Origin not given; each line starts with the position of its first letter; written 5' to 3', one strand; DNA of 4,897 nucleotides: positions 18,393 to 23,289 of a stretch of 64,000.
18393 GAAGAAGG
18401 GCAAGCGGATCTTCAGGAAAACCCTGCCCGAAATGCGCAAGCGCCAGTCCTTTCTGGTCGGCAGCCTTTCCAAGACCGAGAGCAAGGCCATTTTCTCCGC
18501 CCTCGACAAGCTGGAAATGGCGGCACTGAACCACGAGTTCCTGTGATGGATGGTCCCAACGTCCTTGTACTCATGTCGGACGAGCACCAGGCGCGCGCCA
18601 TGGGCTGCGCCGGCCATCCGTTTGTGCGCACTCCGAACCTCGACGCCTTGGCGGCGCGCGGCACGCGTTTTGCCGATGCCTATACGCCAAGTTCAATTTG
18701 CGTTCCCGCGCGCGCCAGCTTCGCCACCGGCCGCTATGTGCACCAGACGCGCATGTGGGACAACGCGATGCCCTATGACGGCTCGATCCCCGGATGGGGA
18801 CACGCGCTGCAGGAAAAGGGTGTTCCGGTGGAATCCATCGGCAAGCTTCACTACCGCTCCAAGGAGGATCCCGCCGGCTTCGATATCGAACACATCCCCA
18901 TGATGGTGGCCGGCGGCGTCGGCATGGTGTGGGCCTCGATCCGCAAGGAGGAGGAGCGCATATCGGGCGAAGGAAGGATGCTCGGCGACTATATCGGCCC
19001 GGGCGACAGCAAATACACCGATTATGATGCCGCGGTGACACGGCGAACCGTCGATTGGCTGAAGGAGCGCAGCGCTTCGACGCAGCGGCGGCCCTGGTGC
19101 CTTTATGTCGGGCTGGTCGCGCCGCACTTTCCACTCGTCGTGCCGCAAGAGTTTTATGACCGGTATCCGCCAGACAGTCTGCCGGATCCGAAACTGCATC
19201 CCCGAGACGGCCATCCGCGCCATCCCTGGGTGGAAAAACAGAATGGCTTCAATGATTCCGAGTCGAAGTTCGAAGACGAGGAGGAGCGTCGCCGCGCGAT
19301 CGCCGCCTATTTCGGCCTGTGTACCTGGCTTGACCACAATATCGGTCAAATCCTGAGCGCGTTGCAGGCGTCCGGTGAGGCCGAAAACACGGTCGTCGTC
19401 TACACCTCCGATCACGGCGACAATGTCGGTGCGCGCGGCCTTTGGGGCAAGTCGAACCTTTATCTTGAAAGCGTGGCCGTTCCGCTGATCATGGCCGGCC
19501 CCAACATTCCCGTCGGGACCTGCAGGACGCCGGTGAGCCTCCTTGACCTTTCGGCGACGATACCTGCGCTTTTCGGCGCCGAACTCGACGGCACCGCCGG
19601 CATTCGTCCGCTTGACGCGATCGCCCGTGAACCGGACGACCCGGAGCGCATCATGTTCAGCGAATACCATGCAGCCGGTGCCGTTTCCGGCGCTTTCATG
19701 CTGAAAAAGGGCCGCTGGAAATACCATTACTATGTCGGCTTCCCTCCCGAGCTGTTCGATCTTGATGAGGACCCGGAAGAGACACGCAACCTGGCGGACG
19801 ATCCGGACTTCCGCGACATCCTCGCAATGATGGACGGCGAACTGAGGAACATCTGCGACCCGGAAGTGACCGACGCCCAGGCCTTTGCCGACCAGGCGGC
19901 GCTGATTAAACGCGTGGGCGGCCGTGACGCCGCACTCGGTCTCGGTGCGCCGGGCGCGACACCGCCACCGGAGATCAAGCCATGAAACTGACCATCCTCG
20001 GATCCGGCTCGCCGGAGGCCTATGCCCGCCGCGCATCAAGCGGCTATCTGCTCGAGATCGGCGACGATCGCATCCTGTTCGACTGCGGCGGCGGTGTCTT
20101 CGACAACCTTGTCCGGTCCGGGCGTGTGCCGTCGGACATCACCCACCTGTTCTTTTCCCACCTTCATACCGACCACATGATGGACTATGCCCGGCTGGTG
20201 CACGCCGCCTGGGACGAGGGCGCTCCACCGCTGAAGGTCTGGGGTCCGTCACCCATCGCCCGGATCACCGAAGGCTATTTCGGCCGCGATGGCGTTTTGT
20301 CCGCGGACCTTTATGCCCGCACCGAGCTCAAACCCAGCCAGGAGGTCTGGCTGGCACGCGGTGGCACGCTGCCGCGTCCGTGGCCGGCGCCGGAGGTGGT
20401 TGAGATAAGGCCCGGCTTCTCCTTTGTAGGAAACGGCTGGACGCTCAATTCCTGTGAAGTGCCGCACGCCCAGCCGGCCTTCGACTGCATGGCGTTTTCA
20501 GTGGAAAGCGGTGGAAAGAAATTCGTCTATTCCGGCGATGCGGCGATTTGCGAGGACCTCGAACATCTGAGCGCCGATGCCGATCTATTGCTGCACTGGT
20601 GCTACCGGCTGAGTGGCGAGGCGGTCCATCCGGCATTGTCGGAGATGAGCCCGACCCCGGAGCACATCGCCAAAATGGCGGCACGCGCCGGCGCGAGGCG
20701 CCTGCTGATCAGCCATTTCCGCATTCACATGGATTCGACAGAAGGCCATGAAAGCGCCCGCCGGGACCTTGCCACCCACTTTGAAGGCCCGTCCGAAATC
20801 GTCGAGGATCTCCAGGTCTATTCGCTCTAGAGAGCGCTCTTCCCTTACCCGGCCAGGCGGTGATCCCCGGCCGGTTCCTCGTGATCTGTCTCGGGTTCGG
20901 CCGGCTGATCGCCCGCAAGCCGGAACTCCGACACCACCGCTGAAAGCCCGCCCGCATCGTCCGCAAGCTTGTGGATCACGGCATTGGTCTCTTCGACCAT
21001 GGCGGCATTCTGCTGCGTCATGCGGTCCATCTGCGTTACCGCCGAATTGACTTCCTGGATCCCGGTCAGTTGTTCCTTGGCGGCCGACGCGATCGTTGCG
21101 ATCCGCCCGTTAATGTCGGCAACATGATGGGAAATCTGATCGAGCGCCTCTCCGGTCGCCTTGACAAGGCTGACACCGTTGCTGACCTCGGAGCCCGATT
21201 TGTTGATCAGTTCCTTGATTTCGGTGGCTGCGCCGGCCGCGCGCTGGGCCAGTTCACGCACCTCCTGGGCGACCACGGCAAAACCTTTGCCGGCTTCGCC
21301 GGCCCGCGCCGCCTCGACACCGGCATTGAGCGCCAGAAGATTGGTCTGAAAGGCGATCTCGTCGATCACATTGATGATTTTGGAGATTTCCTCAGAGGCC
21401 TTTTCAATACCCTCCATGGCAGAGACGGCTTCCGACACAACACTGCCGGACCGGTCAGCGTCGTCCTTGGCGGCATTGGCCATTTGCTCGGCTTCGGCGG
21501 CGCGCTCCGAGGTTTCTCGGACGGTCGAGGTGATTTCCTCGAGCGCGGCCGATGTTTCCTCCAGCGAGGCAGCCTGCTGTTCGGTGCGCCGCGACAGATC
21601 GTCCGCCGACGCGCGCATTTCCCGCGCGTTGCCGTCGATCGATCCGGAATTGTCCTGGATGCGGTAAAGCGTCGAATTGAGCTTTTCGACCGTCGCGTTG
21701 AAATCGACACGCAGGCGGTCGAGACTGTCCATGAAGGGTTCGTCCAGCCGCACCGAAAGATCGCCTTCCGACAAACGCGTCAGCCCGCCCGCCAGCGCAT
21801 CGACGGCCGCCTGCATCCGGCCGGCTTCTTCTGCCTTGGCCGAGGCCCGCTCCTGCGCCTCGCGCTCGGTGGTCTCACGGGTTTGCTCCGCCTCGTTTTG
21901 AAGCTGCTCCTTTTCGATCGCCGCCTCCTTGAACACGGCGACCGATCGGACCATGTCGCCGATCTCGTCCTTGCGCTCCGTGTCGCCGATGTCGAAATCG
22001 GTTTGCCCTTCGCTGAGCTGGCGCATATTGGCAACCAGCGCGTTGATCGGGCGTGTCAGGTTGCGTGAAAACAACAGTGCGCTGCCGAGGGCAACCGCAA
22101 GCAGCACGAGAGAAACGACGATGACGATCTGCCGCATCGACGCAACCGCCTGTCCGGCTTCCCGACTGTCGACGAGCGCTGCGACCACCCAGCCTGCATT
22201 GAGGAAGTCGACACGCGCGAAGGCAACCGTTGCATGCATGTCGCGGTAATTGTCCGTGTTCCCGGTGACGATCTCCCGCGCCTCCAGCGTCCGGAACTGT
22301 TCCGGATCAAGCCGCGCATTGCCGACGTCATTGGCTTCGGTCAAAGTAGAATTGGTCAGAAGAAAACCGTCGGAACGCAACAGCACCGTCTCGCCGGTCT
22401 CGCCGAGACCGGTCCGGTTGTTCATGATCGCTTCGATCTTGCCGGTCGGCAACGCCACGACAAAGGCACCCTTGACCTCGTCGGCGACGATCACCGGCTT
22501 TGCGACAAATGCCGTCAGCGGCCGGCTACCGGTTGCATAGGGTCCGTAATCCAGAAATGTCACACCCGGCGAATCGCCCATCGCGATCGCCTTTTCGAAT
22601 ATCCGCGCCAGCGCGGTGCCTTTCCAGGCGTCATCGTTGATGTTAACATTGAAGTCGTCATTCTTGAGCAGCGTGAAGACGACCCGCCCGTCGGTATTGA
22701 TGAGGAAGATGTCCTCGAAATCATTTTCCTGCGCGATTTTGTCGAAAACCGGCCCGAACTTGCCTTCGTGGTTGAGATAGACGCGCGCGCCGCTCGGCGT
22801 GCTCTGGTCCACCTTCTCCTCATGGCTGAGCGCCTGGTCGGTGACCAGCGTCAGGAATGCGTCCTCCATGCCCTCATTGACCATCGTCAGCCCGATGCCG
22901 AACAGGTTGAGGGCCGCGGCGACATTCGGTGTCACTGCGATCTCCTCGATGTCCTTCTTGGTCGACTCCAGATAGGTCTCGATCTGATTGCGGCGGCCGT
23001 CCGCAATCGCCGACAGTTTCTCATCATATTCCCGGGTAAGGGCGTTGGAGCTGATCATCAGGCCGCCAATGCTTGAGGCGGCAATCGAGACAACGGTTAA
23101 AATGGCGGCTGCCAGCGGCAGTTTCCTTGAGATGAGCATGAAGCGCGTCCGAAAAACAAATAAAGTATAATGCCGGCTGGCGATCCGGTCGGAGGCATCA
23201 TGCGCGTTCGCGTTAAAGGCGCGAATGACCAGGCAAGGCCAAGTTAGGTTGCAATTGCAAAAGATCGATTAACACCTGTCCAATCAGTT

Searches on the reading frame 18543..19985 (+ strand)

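Call 65: search_protein_families(library=pfam, proteins=[window:18543-19985:+], max_evalue=0.00001)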
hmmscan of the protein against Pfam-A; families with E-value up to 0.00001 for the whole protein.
window:18543-19985:+ (480 aa): 3 families
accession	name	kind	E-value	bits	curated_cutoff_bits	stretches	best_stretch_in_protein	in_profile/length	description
PF00884.28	Sulfatase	-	5.6e-43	147.8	25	1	5-345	1-300/301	Sulfatase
PF16347.10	SGSH_C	-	1.8e-08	35.1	29.3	1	296-436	1-150/154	N-sulphoglucosamine sulphohydrolase, C-terminal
PF01663.27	Phosphodiest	-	1.8e-07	31.6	23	0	29-76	19-67/342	Type I phosphodiesterase / nucleotide pyrophosphatase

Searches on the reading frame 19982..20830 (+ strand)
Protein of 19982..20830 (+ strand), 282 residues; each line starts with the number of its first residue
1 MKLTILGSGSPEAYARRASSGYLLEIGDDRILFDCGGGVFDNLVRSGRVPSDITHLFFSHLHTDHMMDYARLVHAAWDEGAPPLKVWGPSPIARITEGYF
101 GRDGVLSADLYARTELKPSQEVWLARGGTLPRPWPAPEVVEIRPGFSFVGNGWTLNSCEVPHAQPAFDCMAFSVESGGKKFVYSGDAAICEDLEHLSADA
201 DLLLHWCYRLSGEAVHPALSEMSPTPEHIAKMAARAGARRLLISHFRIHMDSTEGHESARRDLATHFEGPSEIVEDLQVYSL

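Call 65: search_protein_families(library=pfam, proteins=[window:19982-20830:+], max_evalue=0.00001)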
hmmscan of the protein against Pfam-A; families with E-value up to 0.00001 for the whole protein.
window:19982-20830:+ (282 aa): 2 families
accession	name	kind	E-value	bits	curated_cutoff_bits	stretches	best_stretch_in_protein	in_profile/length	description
PF12706.13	Lactamase_B_2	-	1.3e-15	58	27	1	30-246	2-200/200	Beta-lactamase superfamily domain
PF00753.33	Lactamase_B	-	6.2e-12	46.3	22.7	1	17-189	4-152/196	Metallo-beta-lactamase superfamily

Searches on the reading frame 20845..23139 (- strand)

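Call 54: search_protein_families(library=pfam, proteins=[window:20845-23139:-], max_evalue=0.001)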
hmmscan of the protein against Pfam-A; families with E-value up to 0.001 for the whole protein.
window:20845-23139:- (764 aa): 3 families
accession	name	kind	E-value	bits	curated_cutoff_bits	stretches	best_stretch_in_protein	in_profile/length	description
PF00015.26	MCPsignal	-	5.1e-49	166.9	34.6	1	552-708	2-172/172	Methyl-accepting chemotaxis protein (MCP) signalling domain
PF02743.24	dCache_1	-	1.5e-16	61.1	45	1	91-320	22-238/240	Cache domain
PF00672.30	HAMP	-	1.9e-12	47.7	25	1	356-400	1-44/53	HAMP domain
